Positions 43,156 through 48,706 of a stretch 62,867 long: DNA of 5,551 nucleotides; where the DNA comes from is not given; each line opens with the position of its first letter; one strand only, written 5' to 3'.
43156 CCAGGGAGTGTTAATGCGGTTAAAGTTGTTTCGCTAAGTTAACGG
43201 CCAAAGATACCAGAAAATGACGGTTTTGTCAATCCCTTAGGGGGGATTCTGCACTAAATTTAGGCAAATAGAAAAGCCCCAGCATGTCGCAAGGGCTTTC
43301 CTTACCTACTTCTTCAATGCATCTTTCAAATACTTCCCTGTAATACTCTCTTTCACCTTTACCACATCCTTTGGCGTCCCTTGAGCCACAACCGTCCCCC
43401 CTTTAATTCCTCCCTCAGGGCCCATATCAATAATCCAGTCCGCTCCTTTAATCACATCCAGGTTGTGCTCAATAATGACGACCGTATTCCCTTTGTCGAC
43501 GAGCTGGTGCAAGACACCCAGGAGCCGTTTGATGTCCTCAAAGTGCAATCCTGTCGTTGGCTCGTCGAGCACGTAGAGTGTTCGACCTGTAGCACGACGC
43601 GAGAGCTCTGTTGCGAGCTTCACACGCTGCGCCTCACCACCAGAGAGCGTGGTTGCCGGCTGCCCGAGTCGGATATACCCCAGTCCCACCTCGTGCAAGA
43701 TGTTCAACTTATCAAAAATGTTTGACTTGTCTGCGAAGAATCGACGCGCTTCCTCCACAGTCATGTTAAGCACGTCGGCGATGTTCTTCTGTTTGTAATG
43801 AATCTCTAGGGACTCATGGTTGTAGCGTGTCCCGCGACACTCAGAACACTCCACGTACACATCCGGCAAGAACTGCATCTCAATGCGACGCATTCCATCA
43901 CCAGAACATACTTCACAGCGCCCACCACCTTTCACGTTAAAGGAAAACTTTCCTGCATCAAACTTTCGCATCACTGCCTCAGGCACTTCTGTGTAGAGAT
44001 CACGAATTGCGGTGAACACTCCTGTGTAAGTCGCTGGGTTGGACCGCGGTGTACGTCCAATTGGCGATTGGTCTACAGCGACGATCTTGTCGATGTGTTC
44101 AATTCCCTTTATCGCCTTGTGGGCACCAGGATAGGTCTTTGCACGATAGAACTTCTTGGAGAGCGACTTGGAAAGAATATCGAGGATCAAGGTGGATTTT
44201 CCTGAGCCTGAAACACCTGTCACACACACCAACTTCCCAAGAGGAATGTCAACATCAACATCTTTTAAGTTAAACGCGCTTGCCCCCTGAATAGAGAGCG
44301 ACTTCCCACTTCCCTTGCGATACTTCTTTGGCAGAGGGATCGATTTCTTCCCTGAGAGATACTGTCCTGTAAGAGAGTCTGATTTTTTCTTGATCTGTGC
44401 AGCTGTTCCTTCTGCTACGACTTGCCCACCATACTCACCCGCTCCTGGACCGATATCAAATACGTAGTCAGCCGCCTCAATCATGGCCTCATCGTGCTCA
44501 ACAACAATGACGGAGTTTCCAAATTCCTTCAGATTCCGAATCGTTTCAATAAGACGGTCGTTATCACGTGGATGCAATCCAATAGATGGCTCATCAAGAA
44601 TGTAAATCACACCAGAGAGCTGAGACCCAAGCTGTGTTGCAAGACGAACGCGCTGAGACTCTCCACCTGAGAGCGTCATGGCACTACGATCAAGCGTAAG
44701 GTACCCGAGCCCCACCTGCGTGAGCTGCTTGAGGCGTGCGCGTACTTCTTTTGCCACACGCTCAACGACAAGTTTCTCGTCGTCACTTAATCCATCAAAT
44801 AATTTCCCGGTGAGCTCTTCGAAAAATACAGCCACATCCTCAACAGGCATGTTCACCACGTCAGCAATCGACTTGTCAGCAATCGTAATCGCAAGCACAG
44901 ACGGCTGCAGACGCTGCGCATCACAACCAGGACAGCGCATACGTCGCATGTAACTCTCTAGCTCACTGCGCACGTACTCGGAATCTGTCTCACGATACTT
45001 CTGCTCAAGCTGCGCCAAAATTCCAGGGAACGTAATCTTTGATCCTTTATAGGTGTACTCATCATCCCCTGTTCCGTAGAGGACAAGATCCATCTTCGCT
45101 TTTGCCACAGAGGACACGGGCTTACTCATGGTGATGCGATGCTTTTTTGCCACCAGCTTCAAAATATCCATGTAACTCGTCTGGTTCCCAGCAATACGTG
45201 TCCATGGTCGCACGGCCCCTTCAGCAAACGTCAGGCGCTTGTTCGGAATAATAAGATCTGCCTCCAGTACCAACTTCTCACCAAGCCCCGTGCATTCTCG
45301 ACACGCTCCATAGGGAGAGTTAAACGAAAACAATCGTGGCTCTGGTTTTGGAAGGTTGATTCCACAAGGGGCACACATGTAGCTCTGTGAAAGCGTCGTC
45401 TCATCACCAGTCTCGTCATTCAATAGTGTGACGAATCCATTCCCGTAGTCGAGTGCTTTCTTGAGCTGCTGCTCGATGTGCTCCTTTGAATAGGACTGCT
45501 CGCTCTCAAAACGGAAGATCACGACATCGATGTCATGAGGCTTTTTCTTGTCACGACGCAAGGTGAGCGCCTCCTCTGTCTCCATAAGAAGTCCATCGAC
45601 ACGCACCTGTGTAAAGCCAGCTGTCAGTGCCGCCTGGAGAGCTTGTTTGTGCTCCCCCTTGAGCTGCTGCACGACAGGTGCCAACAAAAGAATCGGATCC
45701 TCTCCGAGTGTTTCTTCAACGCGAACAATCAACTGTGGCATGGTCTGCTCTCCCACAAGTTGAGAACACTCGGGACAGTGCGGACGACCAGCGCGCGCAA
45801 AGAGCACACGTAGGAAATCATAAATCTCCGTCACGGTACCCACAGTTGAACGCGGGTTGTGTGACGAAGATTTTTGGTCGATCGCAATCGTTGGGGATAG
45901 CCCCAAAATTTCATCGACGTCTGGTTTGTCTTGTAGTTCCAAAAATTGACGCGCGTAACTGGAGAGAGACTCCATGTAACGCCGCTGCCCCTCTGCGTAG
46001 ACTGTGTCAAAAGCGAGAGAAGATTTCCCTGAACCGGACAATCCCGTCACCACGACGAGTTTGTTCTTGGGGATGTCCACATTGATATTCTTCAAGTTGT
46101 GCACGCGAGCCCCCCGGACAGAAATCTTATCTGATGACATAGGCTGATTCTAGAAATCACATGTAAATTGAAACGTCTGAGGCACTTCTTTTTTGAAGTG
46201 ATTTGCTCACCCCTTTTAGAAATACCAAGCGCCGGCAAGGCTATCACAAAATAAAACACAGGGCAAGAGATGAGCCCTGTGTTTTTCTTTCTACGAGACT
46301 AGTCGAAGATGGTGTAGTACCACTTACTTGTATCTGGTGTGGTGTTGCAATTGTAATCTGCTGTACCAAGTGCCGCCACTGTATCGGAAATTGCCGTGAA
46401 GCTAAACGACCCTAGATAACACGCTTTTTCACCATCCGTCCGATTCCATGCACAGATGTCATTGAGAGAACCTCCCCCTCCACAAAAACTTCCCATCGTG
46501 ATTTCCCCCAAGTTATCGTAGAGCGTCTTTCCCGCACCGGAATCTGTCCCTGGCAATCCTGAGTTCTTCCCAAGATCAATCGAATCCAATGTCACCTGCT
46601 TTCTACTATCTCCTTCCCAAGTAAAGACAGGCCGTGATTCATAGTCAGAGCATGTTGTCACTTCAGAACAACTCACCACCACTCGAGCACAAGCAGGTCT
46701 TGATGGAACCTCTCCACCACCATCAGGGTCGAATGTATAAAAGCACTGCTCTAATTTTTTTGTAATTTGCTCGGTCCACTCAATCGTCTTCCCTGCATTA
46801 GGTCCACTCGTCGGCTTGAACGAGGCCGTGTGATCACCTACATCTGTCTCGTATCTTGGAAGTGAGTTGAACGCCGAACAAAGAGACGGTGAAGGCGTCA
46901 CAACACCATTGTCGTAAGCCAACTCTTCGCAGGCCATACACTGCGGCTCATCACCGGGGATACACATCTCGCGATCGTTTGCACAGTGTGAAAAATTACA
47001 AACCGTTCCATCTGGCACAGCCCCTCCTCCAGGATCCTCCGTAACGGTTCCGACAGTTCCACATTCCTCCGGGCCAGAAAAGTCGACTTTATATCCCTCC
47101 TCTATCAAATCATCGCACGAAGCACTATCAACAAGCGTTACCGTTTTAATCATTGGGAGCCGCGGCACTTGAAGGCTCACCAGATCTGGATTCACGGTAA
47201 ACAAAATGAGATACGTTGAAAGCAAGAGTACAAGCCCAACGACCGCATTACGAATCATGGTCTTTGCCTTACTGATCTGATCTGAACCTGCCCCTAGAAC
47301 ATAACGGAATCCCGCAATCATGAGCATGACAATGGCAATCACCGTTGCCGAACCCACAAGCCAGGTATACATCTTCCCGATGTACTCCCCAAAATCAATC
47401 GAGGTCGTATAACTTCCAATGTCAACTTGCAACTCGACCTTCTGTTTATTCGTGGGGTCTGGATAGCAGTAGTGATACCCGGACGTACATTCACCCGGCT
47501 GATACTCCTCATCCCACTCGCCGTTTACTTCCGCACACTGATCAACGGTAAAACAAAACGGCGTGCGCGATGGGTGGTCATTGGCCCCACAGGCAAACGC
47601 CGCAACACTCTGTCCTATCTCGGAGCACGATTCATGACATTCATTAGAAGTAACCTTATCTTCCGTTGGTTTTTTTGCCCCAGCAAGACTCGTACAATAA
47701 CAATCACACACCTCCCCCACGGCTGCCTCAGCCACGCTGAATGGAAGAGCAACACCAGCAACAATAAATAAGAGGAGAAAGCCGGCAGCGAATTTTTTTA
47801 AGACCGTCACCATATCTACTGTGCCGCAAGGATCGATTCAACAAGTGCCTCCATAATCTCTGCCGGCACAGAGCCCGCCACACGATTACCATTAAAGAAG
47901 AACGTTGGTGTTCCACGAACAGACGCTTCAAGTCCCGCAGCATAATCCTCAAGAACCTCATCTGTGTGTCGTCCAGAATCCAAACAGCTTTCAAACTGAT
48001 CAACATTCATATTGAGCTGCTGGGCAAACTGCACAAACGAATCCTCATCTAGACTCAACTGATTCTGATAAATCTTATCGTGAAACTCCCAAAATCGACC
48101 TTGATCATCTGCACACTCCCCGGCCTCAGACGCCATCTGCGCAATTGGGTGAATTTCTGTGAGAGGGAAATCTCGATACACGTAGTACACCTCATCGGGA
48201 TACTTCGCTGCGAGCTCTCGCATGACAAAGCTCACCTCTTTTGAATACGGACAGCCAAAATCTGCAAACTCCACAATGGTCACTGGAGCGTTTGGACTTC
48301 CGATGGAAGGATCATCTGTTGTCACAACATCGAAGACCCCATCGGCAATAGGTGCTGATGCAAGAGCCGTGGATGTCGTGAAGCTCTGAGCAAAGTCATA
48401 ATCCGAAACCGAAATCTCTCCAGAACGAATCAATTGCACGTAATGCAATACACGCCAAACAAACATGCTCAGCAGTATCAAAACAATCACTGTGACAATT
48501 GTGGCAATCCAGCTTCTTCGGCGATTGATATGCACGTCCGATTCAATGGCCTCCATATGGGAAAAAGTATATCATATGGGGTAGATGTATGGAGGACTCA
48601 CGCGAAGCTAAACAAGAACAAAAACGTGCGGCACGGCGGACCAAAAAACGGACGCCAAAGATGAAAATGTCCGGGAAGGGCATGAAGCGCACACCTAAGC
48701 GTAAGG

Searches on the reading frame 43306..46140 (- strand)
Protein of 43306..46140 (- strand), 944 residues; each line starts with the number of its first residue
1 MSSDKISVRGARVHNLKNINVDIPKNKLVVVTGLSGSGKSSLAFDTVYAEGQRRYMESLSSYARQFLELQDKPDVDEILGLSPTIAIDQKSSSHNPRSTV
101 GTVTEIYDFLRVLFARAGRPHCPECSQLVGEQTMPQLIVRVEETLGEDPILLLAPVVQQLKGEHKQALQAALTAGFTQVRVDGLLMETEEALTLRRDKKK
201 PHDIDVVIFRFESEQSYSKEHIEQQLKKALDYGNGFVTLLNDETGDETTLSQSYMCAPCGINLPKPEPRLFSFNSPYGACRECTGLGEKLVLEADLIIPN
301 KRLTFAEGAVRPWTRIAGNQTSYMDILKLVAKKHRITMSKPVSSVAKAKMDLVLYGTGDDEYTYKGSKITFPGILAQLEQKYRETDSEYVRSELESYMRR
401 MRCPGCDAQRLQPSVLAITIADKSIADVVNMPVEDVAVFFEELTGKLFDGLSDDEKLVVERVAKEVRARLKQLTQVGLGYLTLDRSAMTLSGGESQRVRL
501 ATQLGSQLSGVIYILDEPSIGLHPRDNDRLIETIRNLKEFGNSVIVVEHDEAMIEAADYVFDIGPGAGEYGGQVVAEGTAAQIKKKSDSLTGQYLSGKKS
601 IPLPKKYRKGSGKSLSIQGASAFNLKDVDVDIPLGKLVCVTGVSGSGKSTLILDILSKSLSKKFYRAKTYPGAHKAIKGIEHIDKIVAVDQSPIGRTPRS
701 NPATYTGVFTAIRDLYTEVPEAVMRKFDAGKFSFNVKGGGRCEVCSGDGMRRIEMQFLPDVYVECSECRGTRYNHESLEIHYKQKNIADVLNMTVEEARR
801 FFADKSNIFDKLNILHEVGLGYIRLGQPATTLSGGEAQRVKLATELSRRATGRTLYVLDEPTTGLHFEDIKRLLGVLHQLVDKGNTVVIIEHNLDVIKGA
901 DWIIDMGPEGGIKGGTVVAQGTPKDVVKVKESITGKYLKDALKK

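Call 18: search_protein_families(library=pfam, proteins=[window:43306-46140:-], max_evalue=0.001)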
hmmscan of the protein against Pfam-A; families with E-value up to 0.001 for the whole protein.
window:43306-46140:- (944 aa): 20 families
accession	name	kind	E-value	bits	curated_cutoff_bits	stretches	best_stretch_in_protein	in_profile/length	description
PF17755.6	UvrA_DNA-bind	-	2.9e-24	85.9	23.2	1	295-395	3-109/110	UvrA DNA-binding domain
PF00005.33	ABC_tran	-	2.4e-23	83.7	25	1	775-863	56-137/137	ABC transporter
PF17760.6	UvrA_inter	-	1.4e-19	70.4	23.3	1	132-240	1-106/109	UvrA interaction domain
PF02463.25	SMC_N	-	8.8e-14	51.9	40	0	156-563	64-211/220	RecF/RecN/SMC N terminal domain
PF13304.12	AAA_21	-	4e-09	37.4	27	1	827-887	233-293/304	AAA domain, putative AbiEii toxin, Type IV TA system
PF13191.12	AAA_16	-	6.4e-08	33.7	32.6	0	26-84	24-88/167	AAA ATPase domain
PF13481.12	AAA_25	-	1.6e-05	25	27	0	632-657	30-55/195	AAA domain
PF20703.3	nSTAND1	-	1.8e-05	25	27.1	0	16-43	23-50/379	Novel STAND NTPase 1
PF13476.12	AAA_23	-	2.8e-05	25.3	27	0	614-652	1-36/201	AAA domain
PF13175.12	AAA_15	-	6e-05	23.3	32.1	0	506-545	325-365/374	AAA ATPase domain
PF13555.12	AAA_29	-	7.7e-05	22.8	27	0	629-652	16-39/61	P-loop containing region of AAA domain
PF20720.3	nSTAND3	-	9.4e-05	22.6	27.2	0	24-48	15-39/155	Novel STAND NTPase 3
PF03193.22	RsgA_GTPase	-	0.00019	21.7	30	0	635-672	106-144/174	RsgA GTPase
PF13238.12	AAA_18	-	0.00022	22.1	29.4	0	638-660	1-22/128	AAA domain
PF01637.24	ATPase_2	-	0.00029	21.2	33.2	0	637-683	22-68/225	ATPase domain predominantly from Archaea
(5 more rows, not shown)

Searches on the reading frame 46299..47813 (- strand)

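Call 18: search_protein_families(library=pfam, proteins=[window:46299-47813:-], max_evalue=0.001)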
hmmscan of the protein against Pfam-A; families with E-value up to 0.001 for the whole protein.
window:46299-47813:- (504 aa): 1 family
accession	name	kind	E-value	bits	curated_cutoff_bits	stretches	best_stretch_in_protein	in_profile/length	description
PF18895.5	T4SS_pilin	-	1.4e-05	25.5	26.6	1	144-200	8-64/71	Type IV secretion system pilin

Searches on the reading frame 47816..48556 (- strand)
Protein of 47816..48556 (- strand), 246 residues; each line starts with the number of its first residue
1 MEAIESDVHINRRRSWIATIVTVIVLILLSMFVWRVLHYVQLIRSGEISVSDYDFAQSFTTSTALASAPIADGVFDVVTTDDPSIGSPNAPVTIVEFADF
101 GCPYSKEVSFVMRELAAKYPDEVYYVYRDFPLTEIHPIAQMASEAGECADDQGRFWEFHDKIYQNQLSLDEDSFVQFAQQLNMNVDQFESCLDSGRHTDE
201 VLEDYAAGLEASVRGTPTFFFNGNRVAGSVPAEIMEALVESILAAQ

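Call 18: search_protein_families(library=pfam, proteins=[window:47816-48556:-], max_evalue=0.001)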
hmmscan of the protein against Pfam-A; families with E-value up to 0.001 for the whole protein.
window:47816-48556:- (246 aa): 3 families
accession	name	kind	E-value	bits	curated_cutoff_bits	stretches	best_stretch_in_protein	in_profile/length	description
PF13462.12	Thioredoxin_4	-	1.1e-24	88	23.2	1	81-240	4-164/165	Thioredoxin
PF01323.26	DSBA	-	9.2e-21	74.9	25.6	2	144-236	97-187/191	DSBA-like thioredoxin domain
PF13098.12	Thioredoxin_2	-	0.00011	22.9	27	1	92-238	7-103/104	Thioredoxin-like domain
